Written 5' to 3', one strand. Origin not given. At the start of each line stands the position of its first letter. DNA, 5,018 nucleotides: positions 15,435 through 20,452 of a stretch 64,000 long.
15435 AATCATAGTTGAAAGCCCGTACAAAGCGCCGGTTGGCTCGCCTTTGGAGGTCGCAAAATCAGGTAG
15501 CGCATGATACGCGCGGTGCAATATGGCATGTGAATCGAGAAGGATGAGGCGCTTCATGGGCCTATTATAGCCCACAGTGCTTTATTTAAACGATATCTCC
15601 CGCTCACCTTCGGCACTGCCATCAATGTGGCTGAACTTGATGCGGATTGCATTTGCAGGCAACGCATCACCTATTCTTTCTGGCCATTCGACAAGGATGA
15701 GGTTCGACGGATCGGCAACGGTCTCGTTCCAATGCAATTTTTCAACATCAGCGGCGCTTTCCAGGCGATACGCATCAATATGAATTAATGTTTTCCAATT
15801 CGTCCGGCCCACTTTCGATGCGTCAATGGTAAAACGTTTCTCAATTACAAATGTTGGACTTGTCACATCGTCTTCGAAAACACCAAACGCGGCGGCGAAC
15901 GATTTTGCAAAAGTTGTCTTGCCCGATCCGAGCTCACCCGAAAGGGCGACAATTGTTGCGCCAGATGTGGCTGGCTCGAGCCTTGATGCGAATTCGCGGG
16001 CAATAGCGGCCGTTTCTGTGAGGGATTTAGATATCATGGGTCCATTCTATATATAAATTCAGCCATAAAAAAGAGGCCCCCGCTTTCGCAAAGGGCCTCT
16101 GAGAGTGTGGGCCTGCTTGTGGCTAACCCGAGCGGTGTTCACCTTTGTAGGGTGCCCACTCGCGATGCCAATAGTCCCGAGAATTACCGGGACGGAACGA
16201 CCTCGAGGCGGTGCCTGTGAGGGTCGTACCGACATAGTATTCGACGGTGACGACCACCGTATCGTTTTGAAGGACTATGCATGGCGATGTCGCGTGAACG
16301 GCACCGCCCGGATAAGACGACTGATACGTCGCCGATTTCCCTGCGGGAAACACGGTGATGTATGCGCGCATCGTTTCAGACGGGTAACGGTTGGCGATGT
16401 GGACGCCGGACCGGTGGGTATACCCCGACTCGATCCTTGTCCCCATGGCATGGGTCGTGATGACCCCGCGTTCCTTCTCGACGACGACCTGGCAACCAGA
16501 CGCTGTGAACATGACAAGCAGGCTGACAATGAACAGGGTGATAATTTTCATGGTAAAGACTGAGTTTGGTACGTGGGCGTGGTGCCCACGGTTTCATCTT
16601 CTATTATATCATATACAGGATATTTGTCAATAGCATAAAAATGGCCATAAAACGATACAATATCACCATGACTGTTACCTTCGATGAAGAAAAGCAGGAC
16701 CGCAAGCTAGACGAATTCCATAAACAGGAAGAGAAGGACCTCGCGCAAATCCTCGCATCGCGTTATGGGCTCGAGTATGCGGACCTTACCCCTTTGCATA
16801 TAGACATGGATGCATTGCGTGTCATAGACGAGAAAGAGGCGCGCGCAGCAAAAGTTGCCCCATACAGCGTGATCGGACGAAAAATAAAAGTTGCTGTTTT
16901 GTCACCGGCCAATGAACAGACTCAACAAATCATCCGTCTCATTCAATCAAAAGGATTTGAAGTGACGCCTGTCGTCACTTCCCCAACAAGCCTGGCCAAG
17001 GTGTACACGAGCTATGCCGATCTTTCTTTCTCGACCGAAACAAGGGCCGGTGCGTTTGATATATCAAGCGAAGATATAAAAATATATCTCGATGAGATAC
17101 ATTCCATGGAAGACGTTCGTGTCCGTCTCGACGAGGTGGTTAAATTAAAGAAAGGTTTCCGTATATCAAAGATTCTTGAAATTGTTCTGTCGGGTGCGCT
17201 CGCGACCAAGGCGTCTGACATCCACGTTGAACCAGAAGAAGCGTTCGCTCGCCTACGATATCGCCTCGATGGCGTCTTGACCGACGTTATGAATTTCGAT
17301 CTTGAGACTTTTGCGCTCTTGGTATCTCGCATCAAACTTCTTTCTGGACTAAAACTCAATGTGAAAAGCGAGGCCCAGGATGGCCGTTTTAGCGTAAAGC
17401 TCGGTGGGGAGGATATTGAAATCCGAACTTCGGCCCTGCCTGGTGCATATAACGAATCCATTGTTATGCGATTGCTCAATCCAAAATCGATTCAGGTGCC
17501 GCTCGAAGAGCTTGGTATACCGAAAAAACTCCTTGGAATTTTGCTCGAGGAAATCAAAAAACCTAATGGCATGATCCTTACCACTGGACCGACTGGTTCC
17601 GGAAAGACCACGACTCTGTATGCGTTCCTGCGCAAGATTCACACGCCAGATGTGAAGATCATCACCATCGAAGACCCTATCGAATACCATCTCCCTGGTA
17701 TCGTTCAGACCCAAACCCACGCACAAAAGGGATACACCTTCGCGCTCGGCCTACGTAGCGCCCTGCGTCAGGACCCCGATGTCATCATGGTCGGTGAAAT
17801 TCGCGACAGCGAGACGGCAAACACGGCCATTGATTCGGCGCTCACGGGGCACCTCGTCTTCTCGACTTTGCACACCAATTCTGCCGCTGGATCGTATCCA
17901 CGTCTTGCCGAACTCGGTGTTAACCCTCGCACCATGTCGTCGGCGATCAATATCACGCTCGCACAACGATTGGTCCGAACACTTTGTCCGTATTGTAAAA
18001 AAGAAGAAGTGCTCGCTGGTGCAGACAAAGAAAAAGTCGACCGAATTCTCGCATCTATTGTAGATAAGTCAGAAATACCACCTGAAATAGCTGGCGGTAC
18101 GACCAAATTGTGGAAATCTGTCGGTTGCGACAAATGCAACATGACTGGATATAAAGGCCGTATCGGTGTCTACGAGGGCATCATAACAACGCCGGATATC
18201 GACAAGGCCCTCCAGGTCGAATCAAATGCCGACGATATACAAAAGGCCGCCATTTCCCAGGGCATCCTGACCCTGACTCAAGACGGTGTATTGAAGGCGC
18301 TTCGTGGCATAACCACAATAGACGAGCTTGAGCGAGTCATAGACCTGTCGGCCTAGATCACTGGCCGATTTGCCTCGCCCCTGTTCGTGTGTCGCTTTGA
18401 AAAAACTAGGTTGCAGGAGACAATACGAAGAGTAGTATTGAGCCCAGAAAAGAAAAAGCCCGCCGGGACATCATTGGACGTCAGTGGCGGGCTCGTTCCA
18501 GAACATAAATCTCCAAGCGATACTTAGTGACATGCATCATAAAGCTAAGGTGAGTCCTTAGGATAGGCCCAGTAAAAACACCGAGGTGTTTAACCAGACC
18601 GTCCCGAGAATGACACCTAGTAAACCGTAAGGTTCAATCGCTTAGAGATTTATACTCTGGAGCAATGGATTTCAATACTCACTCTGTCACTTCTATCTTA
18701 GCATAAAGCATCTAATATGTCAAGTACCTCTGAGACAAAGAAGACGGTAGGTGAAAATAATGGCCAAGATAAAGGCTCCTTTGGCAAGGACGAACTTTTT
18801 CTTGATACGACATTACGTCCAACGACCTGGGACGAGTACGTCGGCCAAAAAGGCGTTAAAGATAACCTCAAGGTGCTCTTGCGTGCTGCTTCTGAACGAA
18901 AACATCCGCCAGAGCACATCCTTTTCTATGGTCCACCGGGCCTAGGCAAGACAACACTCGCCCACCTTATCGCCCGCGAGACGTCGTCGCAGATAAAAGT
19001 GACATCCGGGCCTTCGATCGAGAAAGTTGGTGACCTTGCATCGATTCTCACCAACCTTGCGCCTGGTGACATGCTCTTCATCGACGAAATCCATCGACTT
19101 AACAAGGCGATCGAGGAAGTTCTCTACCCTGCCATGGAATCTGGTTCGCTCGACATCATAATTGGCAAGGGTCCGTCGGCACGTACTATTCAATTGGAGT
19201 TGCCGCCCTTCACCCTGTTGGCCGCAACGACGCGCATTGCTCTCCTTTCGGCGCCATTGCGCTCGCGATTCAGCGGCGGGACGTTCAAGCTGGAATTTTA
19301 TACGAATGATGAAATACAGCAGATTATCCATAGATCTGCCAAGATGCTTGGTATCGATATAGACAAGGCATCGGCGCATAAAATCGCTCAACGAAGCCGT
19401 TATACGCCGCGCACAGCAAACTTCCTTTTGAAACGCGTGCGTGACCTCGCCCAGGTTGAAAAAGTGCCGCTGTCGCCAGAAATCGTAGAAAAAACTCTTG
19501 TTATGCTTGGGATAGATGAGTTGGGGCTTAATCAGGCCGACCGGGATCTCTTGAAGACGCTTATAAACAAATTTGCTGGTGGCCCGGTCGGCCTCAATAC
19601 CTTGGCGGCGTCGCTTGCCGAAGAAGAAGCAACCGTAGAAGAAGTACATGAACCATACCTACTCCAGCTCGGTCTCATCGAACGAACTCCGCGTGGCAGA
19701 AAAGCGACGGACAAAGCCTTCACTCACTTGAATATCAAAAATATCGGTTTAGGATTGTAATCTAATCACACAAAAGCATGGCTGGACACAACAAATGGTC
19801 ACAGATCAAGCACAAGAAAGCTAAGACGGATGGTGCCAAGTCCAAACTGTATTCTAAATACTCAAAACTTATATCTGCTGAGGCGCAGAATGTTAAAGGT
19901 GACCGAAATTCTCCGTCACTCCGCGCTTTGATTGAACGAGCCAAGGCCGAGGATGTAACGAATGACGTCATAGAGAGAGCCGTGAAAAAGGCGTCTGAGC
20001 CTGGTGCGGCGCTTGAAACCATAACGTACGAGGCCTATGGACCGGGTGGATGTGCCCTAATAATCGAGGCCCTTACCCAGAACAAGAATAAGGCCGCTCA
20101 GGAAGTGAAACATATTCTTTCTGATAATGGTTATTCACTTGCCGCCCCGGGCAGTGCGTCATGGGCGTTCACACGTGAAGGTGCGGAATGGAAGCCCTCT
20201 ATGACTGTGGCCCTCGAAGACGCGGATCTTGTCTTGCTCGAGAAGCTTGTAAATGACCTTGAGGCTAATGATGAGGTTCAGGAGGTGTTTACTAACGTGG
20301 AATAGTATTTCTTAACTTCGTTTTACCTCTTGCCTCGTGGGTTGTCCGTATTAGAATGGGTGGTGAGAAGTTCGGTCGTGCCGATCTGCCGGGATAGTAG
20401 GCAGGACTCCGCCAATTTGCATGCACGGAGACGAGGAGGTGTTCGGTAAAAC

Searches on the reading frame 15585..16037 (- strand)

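Call 87: search_protein_families(library=pfam, proteins=[window:15585-16037:-], max_evalue=0.00001)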
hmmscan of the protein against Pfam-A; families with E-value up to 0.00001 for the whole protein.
window:15585-16037:- (151 aa): 1 family
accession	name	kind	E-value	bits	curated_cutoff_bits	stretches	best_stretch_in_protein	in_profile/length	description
PF02367.23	TsaE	-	1e-30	106.8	26.6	1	4-139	2-122/128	Threonylcarbamoyl adenosine biosynthesis protein TsaE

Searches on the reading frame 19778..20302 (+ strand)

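Call 87: search_protein_families(library=pfam, proteins=[window:19778-20302:+], max_evalue=0.00001)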
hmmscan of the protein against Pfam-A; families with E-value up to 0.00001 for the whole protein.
window:19778-20302:+ (175 aa): 2 families
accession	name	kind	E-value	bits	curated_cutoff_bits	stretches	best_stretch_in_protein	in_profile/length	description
PF01709.26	Transcrip_reg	-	1e-26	94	27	1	80-135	2-57/160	TACO1/YebC second and third domain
PF20772.2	TACO1_YebC_N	-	8.7e-21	74.6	36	1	5-73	1-71/73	TACO1/YebC protein N-terminal domain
